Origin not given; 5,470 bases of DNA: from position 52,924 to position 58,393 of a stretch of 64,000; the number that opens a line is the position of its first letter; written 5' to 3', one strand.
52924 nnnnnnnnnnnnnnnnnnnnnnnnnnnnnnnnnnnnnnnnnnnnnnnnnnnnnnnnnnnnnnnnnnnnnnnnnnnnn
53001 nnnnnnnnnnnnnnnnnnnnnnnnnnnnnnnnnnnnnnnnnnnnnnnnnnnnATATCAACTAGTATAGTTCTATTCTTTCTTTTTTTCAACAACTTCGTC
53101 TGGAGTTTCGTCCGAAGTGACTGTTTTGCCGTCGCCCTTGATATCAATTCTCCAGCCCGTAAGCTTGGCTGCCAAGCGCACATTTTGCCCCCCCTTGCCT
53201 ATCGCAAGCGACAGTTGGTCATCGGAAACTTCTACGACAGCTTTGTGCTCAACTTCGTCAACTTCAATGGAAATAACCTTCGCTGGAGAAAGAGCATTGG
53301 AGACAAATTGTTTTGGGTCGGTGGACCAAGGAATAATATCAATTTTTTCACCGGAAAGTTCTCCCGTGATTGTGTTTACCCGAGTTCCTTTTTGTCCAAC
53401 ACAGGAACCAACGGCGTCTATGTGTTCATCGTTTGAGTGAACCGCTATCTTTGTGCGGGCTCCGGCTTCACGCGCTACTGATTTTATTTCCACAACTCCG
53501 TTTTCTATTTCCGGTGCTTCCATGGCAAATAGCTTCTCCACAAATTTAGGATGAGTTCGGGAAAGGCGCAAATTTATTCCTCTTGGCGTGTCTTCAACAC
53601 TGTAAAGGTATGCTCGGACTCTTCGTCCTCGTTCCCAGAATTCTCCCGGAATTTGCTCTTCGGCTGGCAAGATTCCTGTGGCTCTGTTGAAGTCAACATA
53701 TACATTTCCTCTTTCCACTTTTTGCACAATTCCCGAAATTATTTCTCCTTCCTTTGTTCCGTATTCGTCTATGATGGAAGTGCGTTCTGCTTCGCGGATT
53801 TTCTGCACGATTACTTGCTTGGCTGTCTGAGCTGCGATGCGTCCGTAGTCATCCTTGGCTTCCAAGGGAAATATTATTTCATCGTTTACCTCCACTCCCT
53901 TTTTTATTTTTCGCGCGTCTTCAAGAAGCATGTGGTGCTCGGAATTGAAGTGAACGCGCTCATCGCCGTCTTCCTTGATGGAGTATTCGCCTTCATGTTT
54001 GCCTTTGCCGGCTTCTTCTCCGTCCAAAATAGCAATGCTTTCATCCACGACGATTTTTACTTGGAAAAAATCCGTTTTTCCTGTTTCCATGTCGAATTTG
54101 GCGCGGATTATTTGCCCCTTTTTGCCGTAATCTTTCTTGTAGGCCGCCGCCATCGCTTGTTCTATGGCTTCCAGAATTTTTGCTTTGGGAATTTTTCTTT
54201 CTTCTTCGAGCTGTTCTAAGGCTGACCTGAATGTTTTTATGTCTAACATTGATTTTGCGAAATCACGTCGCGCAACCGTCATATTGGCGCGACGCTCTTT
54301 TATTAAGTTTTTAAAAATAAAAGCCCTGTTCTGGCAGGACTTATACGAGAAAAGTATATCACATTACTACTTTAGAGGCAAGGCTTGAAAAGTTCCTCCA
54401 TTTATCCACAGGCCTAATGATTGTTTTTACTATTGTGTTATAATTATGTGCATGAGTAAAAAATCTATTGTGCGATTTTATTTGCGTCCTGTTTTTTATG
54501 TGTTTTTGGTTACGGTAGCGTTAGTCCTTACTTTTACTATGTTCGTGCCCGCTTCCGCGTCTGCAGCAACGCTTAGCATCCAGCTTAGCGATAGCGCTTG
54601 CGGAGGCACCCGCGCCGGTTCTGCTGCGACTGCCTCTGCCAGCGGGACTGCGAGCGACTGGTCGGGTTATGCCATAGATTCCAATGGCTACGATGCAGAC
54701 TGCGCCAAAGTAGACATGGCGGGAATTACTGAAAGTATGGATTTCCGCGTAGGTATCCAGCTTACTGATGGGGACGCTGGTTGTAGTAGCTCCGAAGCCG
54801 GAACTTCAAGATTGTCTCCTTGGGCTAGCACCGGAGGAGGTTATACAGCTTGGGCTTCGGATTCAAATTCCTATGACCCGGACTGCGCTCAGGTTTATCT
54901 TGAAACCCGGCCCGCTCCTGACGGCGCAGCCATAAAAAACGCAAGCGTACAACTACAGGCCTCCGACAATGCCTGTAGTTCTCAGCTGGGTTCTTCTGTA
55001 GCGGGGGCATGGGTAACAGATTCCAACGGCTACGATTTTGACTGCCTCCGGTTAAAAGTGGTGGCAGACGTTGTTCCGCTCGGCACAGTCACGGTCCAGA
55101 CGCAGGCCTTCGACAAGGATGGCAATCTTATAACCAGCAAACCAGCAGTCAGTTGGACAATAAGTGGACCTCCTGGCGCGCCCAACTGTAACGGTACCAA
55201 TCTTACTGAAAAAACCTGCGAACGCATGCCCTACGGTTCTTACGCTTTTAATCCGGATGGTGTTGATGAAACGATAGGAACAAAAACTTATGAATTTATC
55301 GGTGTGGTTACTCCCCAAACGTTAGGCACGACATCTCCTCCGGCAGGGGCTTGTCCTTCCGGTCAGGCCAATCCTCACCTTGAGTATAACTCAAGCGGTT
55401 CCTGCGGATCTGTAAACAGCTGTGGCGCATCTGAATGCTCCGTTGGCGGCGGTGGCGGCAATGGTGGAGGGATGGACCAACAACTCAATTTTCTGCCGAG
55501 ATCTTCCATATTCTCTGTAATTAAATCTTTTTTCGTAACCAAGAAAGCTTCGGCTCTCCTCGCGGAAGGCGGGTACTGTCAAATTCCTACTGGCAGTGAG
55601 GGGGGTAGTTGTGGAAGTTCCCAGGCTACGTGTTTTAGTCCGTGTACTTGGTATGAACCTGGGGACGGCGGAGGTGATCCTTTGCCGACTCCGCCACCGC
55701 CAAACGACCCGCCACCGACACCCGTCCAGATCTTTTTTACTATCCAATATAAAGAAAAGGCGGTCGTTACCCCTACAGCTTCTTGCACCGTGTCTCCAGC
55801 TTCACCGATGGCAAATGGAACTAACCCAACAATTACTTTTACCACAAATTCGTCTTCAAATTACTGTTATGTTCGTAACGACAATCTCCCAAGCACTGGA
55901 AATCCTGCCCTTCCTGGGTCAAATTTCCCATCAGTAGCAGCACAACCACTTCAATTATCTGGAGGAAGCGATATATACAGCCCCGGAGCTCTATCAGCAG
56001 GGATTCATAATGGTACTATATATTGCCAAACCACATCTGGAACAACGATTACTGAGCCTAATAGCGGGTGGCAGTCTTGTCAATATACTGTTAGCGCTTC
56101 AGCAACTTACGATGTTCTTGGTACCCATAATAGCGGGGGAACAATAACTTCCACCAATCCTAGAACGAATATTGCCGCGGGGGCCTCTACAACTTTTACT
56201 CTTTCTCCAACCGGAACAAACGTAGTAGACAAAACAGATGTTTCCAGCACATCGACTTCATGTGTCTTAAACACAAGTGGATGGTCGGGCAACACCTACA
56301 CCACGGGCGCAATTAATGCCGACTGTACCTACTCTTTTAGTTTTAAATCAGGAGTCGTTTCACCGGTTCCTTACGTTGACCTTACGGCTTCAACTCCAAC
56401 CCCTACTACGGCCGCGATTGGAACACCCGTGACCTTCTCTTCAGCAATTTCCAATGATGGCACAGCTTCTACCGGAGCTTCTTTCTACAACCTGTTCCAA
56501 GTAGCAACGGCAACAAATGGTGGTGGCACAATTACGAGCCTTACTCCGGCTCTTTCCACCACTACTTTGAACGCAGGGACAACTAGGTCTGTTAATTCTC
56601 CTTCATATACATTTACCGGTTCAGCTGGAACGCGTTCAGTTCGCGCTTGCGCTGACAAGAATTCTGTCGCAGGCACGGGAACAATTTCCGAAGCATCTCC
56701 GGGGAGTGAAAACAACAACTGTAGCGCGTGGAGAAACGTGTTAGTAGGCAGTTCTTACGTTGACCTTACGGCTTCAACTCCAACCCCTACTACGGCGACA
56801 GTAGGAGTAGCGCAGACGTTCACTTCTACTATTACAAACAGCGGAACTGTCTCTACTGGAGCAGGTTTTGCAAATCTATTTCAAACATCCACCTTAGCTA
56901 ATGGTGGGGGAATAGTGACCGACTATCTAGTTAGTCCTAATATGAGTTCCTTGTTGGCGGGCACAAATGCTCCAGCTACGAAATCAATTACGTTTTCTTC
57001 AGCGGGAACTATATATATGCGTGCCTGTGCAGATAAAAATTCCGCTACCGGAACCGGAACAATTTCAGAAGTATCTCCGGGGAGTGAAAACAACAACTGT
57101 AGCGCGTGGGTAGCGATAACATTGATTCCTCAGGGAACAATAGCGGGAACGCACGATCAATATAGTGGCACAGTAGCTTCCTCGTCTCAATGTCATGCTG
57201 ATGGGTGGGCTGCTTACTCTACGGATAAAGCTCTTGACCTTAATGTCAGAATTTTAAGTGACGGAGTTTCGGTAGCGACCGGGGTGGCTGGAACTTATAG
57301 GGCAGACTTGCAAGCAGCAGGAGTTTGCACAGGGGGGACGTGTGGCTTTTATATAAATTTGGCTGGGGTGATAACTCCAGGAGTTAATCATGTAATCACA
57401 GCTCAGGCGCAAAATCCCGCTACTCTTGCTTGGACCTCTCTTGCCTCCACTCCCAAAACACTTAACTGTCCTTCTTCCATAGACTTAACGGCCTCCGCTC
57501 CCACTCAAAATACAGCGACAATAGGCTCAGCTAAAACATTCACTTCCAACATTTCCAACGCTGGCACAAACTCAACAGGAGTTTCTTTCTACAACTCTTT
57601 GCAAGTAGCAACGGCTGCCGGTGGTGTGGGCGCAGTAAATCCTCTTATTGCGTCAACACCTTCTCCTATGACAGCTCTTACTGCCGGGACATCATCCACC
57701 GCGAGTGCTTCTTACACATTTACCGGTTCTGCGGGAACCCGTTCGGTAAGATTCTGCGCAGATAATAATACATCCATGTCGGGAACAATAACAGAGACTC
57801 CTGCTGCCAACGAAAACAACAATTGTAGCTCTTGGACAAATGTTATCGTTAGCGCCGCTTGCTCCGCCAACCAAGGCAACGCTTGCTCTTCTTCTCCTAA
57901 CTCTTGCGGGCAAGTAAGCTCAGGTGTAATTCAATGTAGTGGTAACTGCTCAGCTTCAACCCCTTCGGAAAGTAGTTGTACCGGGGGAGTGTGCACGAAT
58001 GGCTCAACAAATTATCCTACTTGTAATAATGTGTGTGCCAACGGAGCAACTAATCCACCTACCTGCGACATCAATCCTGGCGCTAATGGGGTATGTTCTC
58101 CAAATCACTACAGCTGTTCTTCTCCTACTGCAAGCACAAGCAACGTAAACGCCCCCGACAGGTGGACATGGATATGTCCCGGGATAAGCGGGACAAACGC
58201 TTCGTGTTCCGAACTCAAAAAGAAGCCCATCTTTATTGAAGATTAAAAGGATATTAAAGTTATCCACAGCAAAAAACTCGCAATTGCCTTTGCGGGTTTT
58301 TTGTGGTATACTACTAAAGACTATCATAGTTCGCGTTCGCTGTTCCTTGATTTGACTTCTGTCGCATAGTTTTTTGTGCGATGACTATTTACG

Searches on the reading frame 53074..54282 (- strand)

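Call 38: search_protein_families(library=pfam, proteins=[window:53074-54282:-], max_evalue=0.00001)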
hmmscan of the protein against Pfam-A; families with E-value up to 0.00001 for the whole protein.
window:53074-54282:- (403 aa): 2 families
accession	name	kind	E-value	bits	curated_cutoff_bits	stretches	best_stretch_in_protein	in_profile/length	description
PF08529.16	NusA_N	-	1.6e-29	103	23.8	1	19-167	3-118/119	NusA N-terminal domain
PF13184.12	KH_5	-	2.2e-29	101.8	27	1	273-341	1-69/69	NusA-like KH domain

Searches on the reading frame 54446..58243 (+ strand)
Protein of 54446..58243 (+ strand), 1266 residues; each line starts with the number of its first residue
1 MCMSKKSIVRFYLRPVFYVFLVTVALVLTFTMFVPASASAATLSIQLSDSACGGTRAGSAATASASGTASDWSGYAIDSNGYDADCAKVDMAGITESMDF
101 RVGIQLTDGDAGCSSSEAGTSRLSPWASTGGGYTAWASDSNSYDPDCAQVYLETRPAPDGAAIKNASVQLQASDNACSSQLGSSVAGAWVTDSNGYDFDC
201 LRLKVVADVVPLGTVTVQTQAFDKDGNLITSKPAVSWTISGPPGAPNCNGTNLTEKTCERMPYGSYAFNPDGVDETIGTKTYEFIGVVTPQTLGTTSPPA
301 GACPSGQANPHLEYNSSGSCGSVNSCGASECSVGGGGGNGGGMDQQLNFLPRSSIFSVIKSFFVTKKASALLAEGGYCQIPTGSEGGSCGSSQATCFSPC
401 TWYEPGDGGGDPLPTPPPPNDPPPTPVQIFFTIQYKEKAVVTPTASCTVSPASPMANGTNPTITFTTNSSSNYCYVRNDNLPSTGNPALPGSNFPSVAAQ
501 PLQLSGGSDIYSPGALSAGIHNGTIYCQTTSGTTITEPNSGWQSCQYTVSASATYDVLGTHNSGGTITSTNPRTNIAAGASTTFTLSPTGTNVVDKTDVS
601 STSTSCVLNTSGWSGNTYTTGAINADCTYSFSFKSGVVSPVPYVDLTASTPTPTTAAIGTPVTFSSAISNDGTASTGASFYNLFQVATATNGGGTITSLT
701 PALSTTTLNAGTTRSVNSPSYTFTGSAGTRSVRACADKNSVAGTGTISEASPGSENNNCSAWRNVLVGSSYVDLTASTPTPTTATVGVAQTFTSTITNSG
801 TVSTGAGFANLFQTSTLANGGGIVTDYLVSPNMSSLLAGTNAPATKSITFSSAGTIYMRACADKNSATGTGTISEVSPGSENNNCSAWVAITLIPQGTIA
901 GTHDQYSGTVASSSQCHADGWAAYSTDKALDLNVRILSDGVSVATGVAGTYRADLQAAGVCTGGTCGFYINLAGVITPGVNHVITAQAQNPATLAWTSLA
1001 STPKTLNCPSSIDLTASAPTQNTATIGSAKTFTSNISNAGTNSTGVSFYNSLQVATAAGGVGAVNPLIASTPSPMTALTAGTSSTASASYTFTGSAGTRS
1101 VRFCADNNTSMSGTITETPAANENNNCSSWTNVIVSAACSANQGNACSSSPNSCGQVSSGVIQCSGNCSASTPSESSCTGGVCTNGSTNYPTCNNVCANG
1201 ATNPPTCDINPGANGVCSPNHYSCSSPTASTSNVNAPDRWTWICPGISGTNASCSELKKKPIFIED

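Call 38: search_protein_families(library=pfam, proteins=[window:54446-58243:+], max_evalue=0.00001)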
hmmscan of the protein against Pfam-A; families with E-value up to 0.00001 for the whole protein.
window:54446-58243:+ (1266 aa): 1 family
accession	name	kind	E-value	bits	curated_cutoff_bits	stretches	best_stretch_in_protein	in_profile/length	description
PF07705.17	CARDB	-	6.4e-10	39.6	22.7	0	773-885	3-98/101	CARDB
